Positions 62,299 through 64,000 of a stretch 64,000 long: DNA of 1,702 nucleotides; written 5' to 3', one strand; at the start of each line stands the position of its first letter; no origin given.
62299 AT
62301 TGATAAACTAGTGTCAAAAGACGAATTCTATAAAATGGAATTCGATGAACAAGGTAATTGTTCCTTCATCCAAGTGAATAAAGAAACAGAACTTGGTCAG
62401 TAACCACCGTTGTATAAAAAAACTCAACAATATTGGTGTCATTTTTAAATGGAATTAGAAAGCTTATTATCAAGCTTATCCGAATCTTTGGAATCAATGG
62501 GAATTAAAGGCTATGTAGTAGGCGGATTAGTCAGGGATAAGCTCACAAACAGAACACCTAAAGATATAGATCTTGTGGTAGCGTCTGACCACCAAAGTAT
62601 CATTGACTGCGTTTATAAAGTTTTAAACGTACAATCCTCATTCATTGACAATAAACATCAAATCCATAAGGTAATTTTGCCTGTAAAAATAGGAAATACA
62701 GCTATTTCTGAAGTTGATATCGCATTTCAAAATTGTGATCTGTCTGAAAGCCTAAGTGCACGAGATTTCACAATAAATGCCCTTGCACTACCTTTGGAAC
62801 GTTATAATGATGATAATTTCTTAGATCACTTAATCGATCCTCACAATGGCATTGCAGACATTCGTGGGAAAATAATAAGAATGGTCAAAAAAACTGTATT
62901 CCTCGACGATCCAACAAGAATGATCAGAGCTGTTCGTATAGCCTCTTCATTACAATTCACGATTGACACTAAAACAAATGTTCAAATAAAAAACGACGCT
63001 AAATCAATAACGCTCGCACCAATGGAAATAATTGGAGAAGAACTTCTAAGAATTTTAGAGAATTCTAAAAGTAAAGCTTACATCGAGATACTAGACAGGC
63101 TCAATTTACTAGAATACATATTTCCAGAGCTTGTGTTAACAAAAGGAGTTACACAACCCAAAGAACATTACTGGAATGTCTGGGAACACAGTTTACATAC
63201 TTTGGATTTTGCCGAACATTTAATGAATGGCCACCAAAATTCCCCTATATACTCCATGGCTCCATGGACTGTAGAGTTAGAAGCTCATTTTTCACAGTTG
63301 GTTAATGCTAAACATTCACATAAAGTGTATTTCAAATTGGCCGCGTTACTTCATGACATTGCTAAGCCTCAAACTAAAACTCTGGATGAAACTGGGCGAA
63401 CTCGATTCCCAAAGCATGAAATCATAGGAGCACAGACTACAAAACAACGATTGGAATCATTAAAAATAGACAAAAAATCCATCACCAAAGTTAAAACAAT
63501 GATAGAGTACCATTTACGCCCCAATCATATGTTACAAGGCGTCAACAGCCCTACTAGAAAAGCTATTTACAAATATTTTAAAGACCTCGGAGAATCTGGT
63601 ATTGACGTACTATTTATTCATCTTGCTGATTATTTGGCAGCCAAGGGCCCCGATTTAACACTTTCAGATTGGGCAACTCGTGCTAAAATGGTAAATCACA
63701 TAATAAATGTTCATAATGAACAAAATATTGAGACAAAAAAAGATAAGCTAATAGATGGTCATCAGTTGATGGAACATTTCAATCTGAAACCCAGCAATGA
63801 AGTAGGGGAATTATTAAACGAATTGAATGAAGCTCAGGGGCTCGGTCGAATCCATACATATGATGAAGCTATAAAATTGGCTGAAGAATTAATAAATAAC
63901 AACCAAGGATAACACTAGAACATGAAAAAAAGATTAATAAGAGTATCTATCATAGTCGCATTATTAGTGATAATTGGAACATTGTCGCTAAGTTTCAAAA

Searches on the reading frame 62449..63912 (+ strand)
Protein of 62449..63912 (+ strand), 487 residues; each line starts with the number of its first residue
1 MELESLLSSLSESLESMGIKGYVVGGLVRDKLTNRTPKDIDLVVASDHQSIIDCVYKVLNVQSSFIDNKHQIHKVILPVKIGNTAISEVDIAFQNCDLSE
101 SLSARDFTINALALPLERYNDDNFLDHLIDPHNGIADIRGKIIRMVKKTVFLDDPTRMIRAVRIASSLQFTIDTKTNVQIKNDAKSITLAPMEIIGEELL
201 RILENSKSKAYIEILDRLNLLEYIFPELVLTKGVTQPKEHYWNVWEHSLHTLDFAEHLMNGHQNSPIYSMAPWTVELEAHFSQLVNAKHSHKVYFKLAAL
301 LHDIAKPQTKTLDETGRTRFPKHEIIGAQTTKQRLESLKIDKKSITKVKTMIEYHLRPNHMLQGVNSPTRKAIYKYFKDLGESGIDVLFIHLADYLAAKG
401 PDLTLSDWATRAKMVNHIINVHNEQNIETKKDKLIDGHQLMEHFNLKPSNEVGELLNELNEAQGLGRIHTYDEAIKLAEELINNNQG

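Call 34: search_protein_families(library=pfam, proteins=[window:62449-63912:+], max_evalue=0.00001)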
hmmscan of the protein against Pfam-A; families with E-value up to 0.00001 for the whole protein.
window:62449-63912:+ (487 aa): 4 families
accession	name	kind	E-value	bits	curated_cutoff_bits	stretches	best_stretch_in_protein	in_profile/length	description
PF01743.26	PolyA_pol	-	2.9e-14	54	23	1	22-144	2-126/126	Poly A polymerase head domain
PF01966.28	HD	-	2e-10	41.4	22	1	244-398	1-115/116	HD domain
PF12627.12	PolyA_pol_RNAbd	-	5.2e-10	39.4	22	1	170-228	2-60/64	Probable RNA and SrmB- binding site of polymerase A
PF13735.12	tRNA_NucTran2_2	-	8.6e-09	36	27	1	332-475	25-145/149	tRNA nucleotidyltransferase domain 2 putative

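Call 44: find_encoding_contigs(protein=window:62449-63912:+, flank=10000, max_places=2)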
Protein window:62449-63912:+ (487 aa): 23 contigs read that carry it; 2 places shown.
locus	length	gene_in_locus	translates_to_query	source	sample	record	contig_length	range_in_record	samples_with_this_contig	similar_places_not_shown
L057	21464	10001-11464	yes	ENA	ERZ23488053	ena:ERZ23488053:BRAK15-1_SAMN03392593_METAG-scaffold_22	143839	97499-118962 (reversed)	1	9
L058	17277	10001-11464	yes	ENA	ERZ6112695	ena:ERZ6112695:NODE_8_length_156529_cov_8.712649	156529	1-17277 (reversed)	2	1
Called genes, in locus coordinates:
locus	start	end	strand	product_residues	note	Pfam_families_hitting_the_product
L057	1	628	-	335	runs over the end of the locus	PF00676:E1_dh, PF02775:TPP_enzyme_C (faint)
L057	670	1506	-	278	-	PF01887:SAM_HAT_N, PF20257:SAM_HAT_C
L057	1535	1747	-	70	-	PF03840:SecG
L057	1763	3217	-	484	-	PF02934:GatB_N, PF02637:GatB_Yqey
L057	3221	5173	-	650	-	PF16177:ACAS_N, PF00501:AMP-binding, PF13193:AMP-binding_C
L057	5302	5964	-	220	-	PF01557:FAA_hydrolase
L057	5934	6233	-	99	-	-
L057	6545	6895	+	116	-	PF01245:Ribosomal_L19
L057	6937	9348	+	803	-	PF17764:PriA_3primeBD, PF00270:DEAD, PF04851:ResIII, PF18319:Zn_ribbon_PriA (weak), PF00271:Helicase_C, PF18074:PriA_C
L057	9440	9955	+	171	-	PF01327:Pep_deformylase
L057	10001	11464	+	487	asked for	PF01743:PolyA_pol, PF12627:PolyA_pol_RNAbd, PF01966:HD, PF13735:tRNA_NucTran2_2 (weak)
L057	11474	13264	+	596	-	PF21760:SecD_1st, PF22599:SecDF_P1_head, PF02355:SecD_SecF_C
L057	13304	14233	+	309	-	PF02355:SecD_SecF_C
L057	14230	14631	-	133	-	PF16867:DMSP_lyase (weak), PF00190:Cupin_1 (weak), PF07883:Cupin_2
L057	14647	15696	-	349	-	PF08240:ADH_N, PF00107:ADH_zinc_N, PF13602:ADH_zinc_N_2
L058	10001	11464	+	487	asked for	PF01743:PolyA_pol, PF12627:PolyA_pol_RNAbd, PF01966:HD, PF13735:tRNA_NucTran2_2 (weak)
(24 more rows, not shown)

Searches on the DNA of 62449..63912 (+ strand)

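Call 86: search_rna_families(sources=[L057, L059], threshold=gathering)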
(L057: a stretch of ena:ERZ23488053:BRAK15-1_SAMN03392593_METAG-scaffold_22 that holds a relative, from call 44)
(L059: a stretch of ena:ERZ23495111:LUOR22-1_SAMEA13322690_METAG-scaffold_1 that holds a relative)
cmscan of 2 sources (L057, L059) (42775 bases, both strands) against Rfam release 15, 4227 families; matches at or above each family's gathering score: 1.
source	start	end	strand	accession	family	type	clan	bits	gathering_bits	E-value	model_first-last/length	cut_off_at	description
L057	6335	6408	+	RF00005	tRNA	Gene; tRNA;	CL00001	65.9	29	2.8e-12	1-71/71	no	tRNA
